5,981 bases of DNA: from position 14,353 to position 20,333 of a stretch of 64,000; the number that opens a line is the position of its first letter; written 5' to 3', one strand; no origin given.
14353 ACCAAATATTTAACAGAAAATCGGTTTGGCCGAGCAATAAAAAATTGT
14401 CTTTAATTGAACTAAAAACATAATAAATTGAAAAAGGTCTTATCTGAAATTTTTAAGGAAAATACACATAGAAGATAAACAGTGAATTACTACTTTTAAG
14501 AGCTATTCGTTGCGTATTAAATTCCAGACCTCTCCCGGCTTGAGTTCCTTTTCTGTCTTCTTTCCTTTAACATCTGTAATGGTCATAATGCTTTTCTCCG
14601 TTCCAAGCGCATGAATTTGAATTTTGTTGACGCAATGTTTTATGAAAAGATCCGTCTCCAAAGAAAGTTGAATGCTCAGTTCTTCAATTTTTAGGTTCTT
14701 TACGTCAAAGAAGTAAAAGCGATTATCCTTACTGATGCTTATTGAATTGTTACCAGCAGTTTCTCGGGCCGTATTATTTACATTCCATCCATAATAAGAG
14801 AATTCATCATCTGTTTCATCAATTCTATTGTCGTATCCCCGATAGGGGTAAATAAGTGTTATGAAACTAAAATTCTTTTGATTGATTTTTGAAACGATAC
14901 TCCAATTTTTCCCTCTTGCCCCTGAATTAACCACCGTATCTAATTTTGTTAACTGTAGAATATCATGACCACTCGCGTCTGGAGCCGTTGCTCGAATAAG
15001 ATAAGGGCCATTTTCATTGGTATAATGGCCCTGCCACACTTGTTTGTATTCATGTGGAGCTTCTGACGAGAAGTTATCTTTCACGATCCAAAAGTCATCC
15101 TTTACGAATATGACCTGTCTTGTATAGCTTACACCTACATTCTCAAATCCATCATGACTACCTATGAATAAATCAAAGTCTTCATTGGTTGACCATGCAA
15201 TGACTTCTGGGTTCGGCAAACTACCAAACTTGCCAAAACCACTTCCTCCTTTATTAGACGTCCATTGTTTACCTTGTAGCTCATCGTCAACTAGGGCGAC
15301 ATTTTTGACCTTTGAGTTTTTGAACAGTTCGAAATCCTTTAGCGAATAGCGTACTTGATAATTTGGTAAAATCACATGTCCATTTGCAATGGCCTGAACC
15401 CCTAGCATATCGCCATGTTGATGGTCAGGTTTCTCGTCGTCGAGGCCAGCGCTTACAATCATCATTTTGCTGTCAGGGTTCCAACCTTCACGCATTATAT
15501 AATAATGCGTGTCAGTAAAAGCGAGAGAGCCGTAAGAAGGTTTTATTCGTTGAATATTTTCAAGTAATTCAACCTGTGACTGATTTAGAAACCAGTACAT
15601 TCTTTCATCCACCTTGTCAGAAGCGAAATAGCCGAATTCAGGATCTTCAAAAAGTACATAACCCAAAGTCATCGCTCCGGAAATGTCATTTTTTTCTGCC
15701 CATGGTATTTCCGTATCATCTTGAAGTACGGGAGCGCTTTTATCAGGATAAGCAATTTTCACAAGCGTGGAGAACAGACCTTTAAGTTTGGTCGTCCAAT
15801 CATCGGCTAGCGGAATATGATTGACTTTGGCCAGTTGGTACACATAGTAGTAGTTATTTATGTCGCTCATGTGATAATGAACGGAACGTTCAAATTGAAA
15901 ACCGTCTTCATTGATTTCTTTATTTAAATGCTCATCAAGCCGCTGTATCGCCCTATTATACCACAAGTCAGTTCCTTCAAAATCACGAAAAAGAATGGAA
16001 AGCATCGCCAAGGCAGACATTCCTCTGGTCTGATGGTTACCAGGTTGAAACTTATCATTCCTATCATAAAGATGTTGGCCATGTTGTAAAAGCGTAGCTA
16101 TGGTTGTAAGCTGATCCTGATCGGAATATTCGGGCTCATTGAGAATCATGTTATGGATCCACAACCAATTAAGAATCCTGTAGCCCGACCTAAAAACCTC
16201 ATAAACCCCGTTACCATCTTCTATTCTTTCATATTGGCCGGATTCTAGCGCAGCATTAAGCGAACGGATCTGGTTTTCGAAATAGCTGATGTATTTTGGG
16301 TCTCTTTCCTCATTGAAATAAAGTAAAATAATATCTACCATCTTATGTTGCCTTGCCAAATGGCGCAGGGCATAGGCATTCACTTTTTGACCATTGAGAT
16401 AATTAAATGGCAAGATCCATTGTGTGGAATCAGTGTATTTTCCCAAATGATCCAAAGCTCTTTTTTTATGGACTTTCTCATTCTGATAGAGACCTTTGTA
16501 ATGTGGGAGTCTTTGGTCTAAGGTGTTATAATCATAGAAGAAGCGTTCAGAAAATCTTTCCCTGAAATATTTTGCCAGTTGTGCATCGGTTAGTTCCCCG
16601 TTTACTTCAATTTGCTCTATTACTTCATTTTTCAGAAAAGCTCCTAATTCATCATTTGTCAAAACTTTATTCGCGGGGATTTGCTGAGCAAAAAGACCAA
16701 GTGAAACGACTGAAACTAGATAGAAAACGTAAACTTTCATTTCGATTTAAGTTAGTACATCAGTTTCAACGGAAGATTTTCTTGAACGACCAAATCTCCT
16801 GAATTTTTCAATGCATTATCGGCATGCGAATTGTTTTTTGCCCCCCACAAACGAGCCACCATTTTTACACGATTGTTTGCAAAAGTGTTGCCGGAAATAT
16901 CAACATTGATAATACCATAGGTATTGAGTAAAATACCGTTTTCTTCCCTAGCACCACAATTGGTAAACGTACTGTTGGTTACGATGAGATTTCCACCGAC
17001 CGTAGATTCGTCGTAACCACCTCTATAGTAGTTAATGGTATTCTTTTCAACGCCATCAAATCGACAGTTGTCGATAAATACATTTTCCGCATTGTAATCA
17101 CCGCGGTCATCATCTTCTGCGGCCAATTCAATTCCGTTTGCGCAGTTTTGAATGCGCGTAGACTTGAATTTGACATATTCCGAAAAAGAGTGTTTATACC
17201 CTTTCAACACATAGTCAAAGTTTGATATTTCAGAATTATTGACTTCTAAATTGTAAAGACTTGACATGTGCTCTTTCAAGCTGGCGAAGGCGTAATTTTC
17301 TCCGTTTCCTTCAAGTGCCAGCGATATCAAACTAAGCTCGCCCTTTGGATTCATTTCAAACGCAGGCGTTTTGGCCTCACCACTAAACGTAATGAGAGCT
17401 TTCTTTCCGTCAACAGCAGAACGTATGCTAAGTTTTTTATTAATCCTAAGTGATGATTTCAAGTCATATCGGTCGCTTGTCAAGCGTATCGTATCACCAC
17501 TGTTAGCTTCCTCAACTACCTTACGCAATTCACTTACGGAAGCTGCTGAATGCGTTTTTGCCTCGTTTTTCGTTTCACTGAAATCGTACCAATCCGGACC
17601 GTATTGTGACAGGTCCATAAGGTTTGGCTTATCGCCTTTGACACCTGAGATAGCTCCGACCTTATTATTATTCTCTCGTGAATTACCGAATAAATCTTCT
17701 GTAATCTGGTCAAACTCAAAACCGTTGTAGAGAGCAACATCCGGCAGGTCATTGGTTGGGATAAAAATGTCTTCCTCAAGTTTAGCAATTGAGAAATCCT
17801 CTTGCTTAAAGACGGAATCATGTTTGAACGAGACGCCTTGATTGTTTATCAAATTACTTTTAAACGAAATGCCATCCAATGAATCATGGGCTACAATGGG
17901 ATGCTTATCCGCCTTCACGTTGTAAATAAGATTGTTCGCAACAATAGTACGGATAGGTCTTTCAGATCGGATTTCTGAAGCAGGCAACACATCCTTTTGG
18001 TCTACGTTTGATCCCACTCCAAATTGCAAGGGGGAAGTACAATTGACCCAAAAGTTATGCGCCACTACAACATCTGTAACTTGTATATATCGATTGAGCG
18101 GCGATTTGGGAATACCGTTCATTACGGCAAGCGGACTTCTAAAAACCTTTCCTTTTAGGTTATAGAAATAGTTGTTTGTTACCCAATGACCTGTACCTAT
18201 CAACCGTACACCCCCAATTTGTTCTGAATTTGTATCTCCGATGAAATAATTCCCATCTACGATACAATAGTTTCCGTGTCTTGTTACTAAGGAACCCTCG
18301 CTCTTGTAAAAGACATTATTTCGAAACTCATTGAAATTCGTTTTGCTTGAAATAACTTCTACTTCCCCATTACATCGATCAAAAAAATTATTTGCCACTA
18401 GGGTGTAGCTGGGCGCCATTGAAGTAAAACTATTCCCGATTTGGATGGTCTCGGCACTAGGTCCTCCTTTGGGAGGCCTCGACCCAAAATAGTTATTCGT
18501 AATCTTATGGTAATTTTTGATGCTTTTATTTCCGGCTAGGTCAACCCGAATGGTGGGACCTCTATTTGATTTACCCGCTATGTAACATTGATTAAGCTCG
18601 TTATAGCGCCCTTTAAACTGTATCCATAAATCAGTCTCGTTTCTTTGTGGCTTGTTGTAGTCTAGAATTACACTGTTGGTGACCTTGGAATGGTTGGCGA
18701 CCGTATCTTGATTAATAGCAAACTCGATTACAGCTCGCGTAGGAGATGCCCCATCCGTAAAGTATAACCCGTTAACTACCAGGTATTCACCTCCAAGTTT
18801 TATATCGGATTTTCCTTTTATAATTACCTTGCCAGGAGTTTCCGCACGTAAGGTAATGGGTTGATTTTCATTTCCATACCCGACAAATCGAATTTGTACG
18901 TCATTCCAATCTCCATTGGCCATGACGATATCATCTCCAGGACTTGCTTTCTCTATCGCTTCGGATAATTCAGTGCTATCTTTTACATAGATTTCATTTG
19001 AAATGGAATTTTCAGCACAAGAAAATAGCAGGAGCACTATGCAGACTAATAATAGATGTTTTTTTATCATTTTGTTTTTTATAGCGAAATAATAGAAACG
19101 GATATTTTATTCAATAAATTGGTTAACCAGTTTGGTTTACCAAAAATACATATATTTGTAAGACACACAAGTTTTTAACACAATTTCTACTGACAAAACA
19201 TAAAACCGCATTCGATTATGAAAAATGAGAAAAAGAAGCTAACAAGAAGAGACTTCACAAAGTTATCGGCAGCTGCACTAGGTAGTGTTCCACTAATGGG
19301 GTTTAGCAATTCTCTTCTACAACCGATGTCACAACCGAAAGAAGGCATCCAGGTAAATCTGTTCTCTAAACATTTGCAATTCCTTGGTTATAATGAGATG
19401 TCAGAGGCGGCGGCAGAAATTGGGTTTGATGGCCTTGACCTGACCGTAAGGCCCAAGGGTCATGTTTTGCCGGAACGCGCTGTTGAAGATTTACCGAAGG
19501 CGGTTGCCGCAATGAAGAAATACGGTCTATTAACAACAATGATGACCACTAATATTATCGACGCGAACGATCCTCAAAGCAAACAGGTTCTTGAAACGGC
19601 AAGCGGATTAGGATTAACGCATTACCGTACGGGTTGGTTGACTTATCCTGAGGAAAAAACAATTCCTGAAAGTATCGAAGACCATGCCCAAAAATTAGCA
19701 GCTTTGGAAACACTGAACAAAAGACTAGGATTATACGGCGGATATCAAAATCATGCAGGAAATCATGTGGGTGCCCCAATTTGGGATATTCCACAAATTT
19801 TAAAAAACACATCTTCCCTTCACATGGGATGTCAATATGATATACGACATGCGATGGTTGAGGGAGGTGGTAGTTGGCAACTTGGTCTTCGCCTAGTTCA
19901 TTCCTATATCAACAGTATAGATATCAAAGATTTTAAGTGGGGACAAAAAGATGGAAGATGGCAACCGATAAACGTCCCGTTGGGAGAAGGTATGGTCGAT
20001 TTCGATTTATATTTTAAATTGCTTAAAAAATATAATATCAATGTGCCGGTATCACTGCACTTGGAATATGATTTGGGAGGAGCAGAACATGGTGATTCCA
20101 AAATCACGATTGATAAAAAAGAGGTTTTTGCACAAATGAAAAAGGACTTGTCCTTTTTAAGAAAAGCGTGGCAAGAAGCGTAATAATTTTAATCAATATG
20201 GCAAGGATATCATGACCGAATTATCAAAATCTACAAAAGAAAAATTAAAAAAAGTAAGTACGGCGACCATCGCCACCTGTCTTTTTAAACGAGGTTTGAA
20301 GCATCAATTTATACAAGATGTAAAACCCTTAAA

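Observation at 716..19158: A double-box operator fused to the -7 promoter box recurs at four promoters of the alginate locus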

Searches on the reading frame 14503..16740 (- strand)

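Call 9: search_protein_families(library=pfam, proteins=[window:14503-16740:-])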
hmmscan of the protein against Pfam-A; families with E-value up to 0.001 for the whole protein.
window:14503-16740:- (745 aa): 2 families
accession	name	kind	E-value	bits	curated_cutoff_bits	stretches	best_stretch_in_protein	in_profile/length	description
PF16889.11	Hepar_II_III_N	-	6.1e-20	72.3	22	1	120-343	93-314/340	Heparinase II/III N-terminus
PF07940.18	Hepar_II_III_C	-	7.2e-09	36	24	1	404-572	5-166/237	Heparinase II/III-like, C-terminal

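Call 44: search_protein_families(library=ncbifam, proteins=[window:14503-16740:-])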
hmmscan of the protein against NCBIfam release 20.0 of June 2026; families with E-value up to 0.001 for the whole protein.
window:14503-16740:- (745 aa): 2 families
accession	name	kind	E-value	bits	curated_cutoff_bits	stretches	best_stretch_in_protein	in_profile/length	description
NF045572.1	Hepsulflyase_bctds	equivalog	3.3e-16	59.1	600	1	234-432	259-453/706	heparin-sulfate lyase HepC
NF045573.1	Hepsulflyase_CFB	equivalog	2.3e-13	49.3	700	1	53-434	53-412/651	heparin-sulfate lyase HepC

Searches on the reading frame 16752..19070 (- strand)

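Call 9: search_protein_families(library=pfam, proteins=[window:16752-19070:-])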
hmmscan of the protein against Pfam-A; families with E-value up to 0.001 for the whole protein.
window:16752-19070:- (772 aa): 2 families
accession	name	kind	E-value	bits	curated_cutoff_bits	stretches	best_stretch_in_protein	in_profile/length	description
PF14592.12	Chondroitinas_B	-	3.6e-207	688.9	24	1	29-454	1-426/426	Chondroitinase B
PF16318.11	DUF4957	-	7.3e-07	29.5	30.8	1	534-643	2-109/142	Domain of unknown function (DUF4957)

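Call 44: search_protein_families(library=ncbifam, proteins=[window:16752-19070:-])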
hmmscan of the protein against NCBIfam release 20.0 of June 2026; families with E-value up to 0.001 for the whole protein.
window:16752-19070:- (772 aa): 0 families

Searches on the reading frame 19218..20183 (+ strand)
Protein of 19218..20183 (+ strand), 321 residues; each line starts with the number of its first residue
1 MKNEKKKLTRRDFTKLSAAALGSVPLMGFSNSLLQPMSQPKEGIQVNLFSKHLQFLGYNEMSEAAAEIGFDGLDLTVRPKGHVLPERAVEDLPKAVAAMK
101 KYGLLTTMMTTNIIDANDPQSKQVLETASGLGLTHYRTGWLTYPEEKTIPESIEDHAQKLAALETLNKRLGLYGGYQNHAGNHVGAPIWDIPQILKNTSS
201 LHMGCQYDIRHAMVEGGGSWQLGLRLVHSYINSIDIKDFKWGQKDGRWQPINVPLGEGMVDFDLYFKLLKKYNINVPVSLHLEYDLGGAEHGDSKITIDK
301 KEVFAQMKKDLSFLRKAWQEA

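Call 9: search_protein_families(library=pfam, proteins=[window:19218-20183:+])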
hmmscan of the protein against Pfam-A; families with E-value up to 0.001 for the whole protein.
window:19218-20183:+ (321 aa): 1 family
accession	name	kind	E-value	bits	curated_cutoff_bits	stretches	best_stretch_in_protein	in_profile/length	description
PF01261.30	AP_endonuc_2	-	4.3e-19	69.6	31.1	1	63-292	2-234/249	Xylose isomerase-like TIM barrel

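Call 44: search_protein_families(library=ncbifam, proteins=[window:19218-20183:+])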
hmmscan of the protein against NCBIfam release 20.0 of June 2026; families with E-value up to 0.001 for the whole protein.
window:19218-20183:+ (321 aa): 3 families
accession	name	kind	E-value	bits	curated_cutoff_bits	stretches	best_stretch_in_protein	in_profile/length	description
TIGR00542.1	hxl6Piso_put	equivalog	0.00014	21.3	272.15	1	226-309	199-274/279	L-ribulose-5-phosphate 3-epimerase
NF009688.0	PRK13209.1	subfamily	0.00058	18.9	317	0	249-282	221-254/286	L-ribulose-5-phosphate 3-epimerase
NF009689.0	PRK13210.1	subfamily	0.00066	18.9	200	0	224-281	198-255/286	L-ribulose-5-phosphate 3-epimerase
